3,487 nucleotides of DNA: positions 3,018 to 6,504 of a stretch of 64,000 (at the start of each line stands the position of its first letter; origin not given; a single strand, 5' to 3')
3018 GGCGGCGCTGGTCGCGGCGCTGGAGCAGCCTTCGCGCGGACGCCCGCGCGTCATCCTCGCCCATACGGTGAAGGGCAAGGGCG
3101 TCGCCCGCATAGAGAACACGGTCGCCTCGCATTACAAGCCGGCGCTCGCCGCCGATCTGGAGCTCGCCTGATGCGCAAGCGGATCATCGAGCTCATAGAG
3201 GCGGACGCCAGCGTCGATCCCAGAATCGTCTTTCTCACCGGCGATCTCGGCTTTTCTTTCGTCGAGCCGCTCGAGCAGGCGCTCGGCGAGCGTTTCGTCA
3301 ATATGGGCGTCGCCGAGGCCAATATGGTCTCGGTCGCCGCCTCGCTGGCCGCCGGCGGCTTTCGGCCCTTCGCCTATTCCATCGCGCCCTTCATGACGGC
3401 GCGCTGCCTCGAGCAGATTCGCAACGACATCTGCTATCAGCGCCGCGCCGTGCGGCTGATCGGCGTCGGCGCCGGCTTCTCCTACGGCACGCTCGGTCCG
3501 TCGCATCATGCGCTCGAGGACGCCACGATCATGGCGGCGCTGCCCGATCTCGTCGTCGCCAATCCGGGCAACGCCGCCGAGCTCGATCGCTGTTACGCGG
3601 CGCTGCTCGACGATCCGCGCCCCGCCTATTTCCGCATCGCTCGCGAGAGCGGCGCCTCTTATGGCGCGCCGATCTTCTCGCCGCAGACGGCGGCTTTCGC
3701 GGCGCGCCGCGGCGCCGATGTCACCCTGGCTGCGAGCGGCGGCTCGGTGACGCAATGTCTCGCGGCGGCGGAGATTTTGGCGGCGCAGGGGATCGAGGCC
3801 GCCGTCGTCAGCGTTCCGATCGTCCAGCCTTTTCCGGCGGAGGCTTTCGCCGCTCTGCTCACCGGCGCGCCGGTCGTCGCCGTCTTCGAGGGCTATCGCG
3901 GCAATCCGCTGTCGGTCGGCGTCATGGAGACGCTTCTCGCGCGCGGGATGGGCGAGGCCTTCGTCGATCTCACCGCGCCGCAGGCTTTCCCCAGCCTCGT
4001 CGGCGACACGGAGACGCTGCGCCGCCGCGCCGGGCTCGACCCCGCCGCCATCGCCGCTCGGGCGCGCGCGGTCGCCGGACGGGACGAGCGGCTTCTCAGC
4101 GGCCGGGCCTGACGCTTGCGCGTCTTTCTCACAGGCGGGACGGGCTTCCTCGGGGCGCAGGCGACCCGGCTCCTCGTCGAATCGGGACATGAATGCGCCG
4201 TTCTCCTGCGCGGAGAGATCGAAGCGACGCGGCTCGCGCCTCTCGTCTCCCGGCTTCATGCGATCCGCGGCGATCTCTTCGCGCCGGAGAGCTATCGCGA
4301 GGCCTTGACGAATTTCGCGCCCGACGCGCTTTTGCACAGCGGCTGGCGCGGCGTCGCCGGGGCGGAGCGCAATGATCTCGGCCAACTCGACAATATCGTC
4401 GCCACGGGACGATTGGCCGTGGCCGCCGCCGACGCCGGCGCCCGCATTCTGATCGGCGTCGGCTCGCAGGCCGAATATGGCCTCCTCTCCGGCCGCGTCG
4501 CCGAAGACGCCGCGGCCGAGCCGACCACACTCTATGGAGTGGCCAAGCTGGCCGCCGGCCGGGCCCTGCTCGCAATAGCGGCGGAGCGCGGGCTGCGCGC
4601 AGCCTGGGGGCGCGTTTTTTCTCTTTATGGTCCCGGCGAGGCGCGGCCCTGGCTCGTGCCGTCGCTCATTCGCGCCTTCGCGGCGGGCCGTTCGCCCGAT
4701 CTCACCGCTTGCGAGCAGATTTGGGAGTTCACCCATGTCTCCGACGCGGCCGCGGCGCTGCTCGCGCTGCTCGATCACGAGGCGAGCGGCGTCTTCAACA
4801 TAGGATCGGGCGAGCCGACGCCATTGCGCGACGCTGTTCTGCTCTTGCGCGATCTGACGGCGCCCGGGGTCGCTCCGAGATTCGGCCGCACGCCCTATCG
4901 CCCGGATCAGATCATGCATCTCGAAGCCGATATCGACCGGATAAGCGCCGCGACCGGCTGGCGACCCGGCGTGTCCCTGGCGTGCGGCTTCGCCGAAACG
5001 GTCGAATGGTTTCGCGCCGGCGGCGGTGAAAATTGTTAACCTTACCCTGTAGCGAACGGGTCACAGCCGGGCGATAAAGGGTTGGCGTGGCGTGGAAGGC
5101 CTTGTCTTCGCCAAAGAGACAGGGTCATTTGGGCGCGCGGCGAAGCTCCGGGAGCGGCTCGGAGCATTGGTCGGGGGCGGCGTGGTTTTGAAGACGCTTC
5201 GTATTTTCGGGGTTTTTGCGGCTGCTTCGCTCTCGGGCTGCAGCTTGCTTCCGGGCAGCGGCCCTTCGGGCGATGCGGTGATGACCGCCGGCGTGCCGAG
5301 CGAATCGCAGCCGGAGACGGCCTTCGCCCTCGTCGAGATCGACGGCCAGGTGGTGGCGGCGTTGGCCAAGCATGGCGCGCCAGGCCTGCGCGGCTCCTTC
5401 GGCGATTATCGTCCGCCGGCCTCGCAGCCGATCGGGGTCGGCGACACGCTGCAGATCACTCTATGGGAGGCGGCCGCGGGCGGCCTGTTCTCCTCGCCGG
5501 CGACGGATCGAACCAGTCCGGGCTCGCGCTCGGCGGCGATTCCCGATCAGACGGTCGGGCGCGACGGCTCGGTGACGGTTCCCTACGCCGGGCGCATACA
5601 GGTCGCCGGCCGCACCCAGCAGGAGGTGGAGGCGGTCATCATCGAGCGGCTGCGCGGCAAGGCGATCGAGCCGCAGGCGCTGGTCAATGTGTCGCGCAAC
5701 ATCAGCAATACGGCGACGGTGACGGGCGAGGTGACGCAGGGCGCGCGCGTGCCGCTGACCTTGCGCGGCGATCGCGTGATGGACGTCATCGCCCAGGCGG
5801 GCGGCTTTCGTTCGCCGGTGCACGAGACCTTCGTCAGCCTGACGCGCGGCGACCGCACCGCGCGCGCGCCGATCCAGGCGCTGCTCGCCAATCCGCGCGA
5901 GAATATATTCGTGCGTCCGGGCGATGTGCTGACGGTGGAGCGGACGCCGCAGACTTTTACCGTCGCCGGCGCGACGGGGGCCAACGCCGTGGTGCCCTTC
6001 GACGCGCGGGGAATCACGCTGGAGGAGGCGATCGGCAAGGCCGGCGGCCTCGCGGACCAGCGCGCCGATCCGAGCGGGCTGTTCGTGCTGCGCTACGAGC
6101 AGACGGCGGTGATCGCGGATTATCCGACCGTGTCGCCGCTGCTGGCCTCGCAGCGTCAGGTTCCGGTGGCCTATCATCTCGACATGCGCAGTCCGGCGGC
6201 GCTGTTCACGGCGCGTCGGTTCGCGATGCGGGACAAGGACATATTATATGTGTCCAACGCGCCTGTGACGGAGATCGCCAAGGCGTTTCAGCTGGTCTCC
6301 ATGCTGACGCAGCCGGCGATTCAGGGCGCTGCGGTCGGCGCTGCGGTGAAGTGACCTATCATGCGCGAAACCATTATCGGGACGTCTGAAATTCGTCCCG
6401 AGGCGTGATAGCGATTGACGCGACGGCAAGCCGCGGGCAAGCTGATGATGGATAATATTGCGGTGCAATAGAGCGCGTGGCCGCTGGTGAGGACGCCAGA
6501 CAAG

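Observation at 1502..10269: Accessory glycoconjugate/lipid-headgroup cluster combining a split transketolase with CDP-alcohol phosphatidyltransferases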

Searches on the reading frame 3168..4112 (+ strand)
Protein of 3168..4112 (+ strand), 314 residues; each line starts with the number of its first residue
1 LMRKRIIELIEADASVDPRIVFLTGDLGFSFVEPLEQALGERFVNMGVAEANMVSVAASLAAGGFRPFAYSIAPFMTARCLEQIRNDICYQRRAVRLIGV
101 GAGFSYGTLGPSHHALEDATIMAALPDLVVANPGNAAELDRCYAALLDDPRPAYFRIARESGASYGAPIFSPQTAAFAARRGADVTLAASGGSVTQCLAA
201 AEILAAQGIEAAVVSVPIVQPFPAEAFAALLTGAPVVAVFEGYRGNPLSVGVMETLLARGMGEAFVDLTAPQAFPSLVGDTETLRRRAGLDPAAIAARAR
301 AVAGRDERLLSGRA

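Call 4: search_protein_families(library=pfam, proteins=[window:3168-4112:+], max_evalue=0.01)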
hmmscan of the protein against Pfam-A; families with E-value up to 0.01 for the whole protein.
window:3168-4112:+ (314 aa): 4 families
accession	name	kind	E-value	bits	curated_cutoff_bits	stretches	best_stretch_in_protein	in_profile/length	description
PF02779.29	Transket_pyr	-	5.6e-23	81.9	27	1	3-160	6-170/174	Transketolase, pyrimidine binding domain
PF02780.25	Transketolase_C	-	6.4e-13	49.1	25.9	1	180-295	7-124/124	Transketolase, C-terminal domain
PF22613.1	Transketolase_C_1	-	4.1e-08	33.9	27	1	181-225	10-54/113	Transketolase-like TK C-terminal domain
PF17147.9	PFOR_II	-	0.00024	21.8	27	1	183-241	1-59/102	Pyruvate:ferredoxin oxidoreductase core domain II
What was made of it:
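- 3171..4112 (+): Split transketolase, C-terminal (pyrimidine-binding plus C) subunit, translationally coupled to the N subunit. PF02779 and PF02780 (call 4).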

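Call 5: search_protein_families(library=ncbifam, proteins=[window:3168-4112:+], max_evalue=0.01)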
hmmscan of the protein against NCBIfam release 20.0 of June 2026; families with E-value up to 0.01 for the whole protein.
window:3168-4112:+ (314 aa): 12 families
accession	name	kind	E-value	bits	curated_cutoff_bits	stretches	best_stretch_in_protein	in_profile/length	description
NF004559.0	PRK05899.2-5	equivalog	3.9e-34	117.9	488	1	11-302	329-623/627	transketolase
TIGR00204.1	dxs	equivalog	1.6e-22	79.8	465.95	1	14-300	324-612/616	1-deoxy-D-xylulose-5-phosphate synthase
NF003933.0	PRK05444.2-2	equivalog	4.4e-22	78.4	395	1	31-299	325-601/606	1-deoxy-D-xylulose-5-phosphate synthase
NF004556.0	PRK05899.2-2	equivalog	5.6e-15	54.6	575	1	16-300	344-635/639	transketolase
NF008968.0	PRK12315.1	subfamily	6.9e-13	47.7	510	1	31-241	312-521/582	1-deoxy-D-xylulose-5-phosphate synthase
TIGR00232.1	tktlase_bact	equivalog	2.1e-10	39.6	682.25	1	36-222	385-580/654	transketolase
NF008854.0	PRK11892.1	equivalog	1.6e-09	37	454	1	113-272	266-427/464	pyruvate dehydrogenase complex E1 component subunit beta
NF006667.0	PRK09212.1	subfamily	2.1e-06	26.9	321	1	41-271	51-287/327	pyruvate dehydrogenase complex E1 component subunit beta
NF007201.0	PRK09622.1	equivalog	0.00046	19.2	590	1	182-241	267-326/405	2-oxoacid:ferredoxin oxidoreductase subunit alpha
NF041170.1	Oxoac_fdxalpha_Archa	equivalog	0.00071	18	800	1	181-248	518-587/636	2-oxoacid:ferredoxin oxidoreductase subunit alpha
TIGR03710.1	OAFO_sf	subfamily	0.0012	17.5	482.75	1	179-241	460-521/561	2-oxoacid:acceptor oxidoreductase subunit alpha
NF004558.0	PRK05899.2-4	equivalog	0.0024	16.3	788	1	106-219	455-572/651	transketolase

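Call 11: find_encoding_contigs(protein=window:3168-4112:+, flank=10000, max_places=4)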
Protein window:3168-4112:+ (314 aa): no gene with exactly this product is on record in the collection.

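Call 16: find_encoding_contigs(protein=window:3171-4112:+, flank=10000, max_places=4)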
Protein window:3171-4112:+ (313 aa): no gene with exactly this product is on record in the collection.

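Call 49: search_solved_structures(query=window:3171-4112:+, max_evalue=0.00001, show_alignments=2)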
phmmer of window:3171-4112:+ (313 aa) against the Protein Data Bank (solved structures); distinct sequences matched with E-value up to 0.00001: 42.
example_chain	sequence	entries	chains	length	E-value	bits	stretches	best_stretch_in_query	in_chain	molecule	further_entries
6yaj_AAA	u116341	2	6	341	7.5e-34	120.3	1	14-244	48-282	C-terminal chain of split transketolase from Carboxydothermus hydrogenoformans | C-terminal component of the split chain transketolase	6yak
7bzx_B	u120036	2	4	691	1.6e-20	76.6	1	7-304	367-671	1-deoxy-D-xylulose-5-phosphate synthase, chloroplastic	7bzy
6ha3_A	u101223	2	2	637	8.7e-16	61.1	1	16-300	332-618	Transketolase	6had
4kxu_A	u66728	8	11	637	8.7e-16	61.1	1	16-300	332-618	Transketolase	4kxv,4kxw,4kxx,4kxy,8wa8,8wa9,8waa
6rjb_A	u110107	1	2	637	9.4e-16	61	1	16-300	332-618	Transketolase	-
3ooy_A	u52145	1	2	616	1.1e-15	60.7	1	16-299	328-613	Transketolase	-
3mos_A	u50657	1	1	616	1.5e-15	60.3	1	16-296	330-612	Transketolase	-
8a8y_A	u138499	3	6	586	5.2e-13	51.9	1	34-299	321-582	1-deoxy-D-xylulose-5-phosphate synthase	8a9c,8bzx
2o1s_A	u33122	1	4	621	8.5e-13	51.3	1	34-300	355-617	1-deoxy-D-xylulose-5-phosphate synthase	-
8a29_A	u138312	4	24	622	2.4e-12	49.8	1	33-299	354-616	1-deoxy-D-xylulose-5-phosphate synthase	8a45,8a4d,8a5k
6xxg_AAA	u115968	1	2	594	4.9e-11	45.5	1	13-295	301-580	1-deoxy-D-xylulose-5-phosphate synthase,1-deoxy-D-xylulose-5-phosphate synthase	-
2o1x_A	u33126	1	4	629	5.7e-11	45.2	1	13-295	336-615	1-deoxy-D-xylulose-5-phosphate synthase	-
6ouv_A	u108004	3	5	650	6.2e-11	45.1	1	13-295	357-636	1-deoxy-D-xylulose-5-phosphate synthase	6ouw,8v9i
8ogh_A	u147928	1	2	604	8.8e-11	44.6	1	34-221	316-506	1-deoxy-D-xylulose-5-phosphate synthase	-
7a9h_AAA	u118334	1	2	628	9.1e-11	44.6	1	34-221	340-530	1-deoxy-D-xylulose-5-phosphate synthase,1-deoxy-D-xylulose-5-phosphate synthase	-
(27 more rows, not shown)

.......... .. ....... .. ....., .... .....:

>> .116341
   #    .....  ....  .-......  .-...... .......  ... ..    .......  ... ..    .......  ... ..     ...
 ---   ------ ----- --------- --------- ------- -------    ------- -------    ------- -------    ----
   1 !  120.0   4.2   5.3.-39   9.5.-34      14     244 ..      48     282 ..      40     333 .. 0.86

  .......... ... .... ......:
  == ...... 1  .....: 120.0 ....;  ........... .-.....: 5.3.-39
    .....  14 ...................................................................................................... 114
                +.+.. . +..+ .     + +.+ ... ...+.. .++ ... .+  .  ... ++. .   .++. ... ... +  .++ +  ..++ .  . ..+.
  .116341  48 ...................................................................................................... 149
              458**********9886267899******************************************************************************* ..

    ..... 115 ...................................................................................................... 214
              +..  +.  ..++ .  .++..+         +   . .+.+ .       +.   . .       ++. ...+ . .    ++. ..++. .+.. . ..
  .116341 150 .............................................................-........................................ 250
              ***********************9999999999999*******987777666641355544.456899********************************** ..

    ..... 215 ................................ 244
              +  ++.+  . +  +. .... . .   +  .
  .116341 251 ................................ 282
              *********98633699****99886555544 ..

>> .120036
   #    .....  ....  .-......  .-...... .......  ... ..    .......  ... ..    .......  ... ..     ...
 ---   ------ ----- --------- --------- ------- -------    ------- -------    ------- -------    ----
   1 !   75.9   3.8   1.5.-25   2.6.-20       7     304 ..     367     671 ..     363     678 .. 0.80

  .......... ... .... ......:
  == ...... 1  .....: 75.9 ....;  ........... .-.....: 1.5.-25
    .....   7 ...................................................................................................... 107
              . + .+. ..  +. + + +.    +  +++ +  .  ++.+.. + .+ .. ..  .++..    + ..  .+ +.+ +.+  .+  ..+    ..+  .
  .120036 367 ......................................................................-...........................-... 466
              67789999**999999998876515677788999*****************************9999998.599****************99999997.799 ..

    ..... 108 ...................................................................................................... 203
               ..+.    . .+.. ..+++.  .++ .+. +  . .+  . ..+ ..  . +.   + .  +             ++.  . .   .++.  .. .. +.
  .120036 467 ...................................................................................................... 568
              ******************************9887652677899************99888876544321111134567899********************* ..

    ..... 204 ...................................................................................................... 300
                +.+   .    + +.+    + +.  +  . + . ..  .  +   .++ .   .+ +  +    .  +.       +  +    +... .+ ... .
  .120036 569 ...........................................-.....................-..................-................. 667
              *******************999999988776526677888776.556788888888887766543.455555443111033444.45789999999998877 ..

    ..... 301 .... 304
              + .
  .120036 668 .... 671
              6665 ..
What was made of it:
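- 3171..4112 (+): Best solved match 6YAJ, 7.5e-34 (call 49).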

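Call 77: search_protein_families(library=padloc, proteins=[window:3171-4112:+], max_evalue=0.001)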
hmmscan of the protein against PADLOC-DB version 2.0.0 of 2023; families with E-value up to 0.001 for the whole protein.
window:3171-4112:+ (313 aa): 0 families

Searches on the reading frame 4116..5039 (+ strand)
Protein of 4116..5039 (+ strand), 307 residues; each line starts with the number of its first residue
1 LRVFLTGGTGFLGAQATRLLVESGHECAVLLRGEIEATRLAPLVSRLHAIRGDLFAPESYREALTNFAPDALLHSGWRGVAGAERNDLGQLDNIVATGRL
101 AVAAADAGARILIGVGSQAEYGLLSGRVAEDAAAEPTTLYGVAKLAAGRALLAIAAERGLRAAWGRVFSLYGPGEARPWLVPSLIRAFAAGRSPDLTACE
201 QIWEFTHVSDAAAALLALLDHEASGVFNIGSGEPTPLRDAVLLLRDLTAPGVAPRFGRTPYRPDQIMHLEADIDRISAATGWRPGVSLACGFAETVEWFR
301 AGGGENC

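Call 4: search_protein_families(library=pfam, proteins=[window:4116-5039:+], max_evalue=0.01)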
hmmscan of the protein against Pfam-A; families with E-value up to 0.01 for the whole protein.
window:4116-5039:+ (307 aa): 5 families
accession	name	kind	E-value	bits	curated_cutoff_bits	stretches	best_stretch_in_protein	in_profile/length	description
PF01370.27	Epimerase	-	3.8e-34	118.6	20.9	1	3-230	1-240/240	NAD dependent epimerase/dehydratase family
PF16363.11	GDP_Man_Dehyd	-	8.9e-19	68.5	27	1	5-293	2-330/332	GDP-mannose 4,6 dehydratase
PF04321.23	RmlD_sub_bind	-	8e-09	35.4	27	1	1-227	1-210/287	RmlD substrate binding domain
PF13460.12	NAD_binding_10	-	0.00013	22.4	27.2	1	7-118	1-99/184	NAD(P)H-binding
PF02719.21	Polysacc_synt_2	-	0.0063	16.2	20.2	0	3-158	1-156/293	Polysaccharide biosynthesis protein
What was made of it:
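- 4116..5039 (+): Extended SDR, probably the reductase or epimerase that follows the transketolase step. This slot varies between strains. PF01370 3.8e-34 (call 4).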

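Call 5: search_protein_families(library=ncbifam, proteins=[window:4116-5039:+], max_evalue=0.01)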
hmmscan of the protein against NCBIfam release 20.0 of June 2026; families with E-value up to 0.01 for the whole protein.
window:4116-5039:+ (307 aa): 20 families
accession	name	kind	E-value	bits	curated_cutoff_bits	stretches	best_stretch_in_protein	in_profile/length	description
TIGR01179.1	galE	equivalog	6.3e-17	61.4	262.3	2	3-172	2-178/332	UDP-glucose 4-epimerase GalE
TIGR01181.1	dTDP_gluc_dehyt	equivalog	1.4e-14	53.9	365.1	1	3-300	2-312/321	dTDP-glucose 4,6-dehydratase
TIGR02197.1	heptose_epim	equivalog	4.1e-14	52.5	274.6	1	4-299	2-313/316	ADP-glyceromanno-heptose 6-epimerase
NF042422.1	oxyalk_red_OleD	equivalog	2.7e-13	50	580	1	1-252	1-255/329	2-alkyl-3-oxoalkanoate reductase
NF058621.1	DiazavRedAvaA7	equivalog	3.7e-12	46.5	400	1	1-237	1-237/304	3-diazoavenalumate denitrifying reductase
NF052578.1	StrlDmthSdmBMthl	equivalog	3.6e-11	43.4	600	1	1-270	1-266/328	sterol demethylase protein SdmB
TIGR01214.1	rmlD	equivalog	2.1e-10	40.2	224.05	1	2-229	1-207/285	dTDP-4-dehydrorhamnose reductase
TIGR03466.1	HpnA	hypoth_equivalog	6.3e-10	38.4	367.65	1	1-248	1-246/327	hopanoid-associated sugar epimerase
TIGR04180.1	EDH_00030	hypoth_equivalog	4.1e-09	35.9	475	1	3-285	1-295/297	NAD-dependent 4,6-dehydratase LegB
NF047922.1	GDPFucSynFcl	equivalog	1.1e-07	31.6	500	1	135-300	128-302/308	GDP-L-fucose synthase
TIGR01777.1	yfcH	hypoth_equivalog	6.7e-07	29.2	207.35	1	3-235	1-228/292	TIGR01777 family oxidoreductase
NF007490.0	PRK10084.1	subfamily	8.2e-07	28.3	649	1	129-300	156-335/361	dTDP-glucose 4,6-dehydratase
NF043036.1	ErythonDh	equivalog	2e-06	27.2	325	1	1-147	1-156/321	D-erythronate dehydrogenase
NF008360.0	PRK11150.1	equivalog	7.1e-06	25.4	452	1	116-237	115-243/310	ADP-glyceromanno-heptose 6-epimerase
NF007582.0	PRK10217.1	equivalog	7.5e-06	25.3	698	1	131-301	151-333/355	dTDP-glucose 4,6-dehydratase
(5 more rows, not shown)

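Call 77: search_protein_families(library=padloc, proteins=[window:4116-5039:+], max_evalue=0.001)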
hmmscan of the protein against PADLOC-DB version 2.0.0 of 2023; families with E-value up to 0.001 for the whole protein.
window:4116-5039:+ (307 aa): 0 families

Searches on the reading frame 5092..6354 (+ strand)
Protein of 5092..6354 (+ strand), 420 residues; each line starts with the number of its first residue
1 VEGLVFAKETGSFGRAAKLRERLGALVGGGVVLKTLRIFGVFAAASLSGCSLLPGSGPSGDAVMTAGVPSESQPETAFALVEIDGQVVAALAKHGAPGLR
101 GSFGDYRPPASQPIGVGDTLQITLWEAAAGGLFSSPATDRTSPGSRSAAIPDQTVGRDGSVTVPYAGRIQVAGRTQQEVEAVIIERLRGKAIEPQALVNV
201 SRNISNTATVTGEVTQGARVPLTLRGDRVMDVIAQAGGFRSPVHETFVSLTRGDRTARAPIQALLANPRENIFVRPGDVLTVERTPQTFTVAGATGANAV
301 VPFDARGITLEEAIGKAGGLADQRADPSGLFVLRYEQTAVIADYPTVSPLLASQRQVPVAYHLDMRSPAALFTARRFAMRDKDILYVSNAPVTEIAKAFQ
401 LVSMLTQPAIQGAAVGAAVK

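Call 4: search_protein_families(library=pfam, proteins=[window:5092-6354:+], max_evalue=0.01)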
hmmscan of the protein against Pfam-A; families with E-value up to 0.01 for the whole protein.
window:5092-6354:+ (420 aa): 3 families
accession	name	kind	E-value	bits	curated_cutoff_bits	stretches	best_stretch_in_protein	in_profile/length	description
PF22461.2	SLBB_2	-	1.7e-16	60.5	27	2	287-387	1-79/79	SLBB domain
PF02563.21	Poly_export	-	7.1e-16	58.6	28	1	112-200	7-76/77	Polysaccharide biosynthesis/export protein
PF10531.15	SLBB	-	1.3e-10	41.4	27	2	208-255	2-47/55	SLBB domain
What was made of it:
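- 5176..6354 (+): Wza/OPX-type outer-membrane polysaccharide export lipoprotein. The start is uncertain; the ORF opens at 5092. Poly_export 7.1e-16 and SLBB domains (call 4).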

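Call 5: search_protein_families(library=ncbifam, proteins=[window:5092-6354:+], max_evalue=0.01)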
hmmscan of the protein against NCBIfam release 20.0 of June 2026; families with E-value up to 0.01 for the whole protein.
window:5092-6354:+ (420 aa): 5 families
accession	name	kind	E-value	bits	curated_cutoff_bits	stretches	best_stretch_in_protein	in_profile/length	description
NF011658.0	PRK15078.1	subfamily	6.2e-40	137.1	333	1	43-398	14-355/380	polysaccharide export protein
NF011722.0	PRK15175.1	equivalog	1.4e-20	73.4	456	1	116-398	74-340/355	Vi polysaccharide ABC transporter protein VexA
TIGR03028.1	EpsE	equivalog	6.8e-15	55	262.65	1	152-339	23-213/239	polysaccharide export protein EpsE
TIGR03027.2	pepcterm_export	equivalog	9.4e-12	44.9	180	1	155-284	27-166/169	XrtA/PEP-CTERM system exopolysaccharide export protein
NF041843.1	EpsY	equivalog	2.5e-05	23.6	320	1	154-261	76-181/211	exopolysaccharide export protein EpsY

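Call 77: search_protein_families(library=padloc, proteins=[window:5176-6354:+], max_evalue=0.001)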
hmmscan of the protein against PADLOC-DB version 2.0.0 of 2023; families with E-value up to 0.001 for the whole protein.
window:5176-6354:+ (392 aa): 0 families
